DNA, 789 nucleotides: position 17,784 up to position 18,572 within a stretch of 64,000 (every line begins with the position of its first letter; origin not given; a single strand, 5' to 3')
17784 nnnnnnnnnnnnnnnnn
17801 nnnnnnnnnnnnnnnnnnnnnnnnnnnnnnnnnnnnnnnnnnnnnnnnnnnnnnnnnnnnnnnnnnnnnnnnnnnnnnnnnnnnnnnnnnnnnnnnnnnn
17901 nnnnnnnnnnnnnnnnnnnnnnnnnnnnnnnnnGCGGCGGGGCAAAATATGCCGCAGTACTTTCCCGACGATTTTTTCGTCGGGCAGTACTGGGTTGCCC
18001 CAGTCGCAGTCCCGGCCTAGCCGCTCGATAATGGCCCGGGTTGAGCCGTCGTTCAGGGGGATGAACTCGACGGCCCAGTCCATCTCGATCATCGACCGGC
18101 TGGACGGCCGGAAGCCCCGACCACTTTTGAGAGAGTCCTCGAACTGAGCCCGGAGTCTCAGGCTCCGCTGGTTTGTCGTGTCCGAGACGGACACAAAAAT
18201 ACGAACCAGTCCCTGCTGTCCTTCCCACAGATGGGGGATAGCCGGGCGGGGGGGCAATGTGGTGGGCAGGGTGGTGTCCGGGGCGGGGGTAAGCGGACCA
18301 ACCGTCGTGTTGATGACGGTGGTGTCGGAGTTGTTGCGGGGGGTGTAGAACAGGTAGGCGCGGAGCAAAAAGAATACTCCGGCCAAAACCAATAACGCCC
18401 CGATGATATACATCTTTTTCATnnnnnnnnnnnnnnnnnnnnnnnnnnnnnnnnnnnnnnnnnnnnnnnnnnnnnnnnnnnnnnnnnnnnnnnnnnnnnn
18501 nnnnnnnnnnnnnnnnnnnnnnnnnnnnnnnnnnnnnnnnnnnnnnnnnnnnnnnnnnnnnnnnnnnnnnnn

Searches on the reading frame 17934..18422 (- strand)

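Call 103: search_protein_families(library=pfam, proteins=[window:17934-18422:-], max_evalue=0.1)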
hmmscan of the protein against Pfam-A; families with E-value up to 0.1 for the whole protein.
seq(163 aa): 1 family
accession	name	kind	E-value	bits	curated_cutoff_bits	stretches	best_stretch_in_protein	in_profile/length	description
PF18917.5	LiaI-LiaF-like_TM1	-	0.03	14.8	27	1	6-23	2-19/42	LiaI-LiaF-like transmembrane region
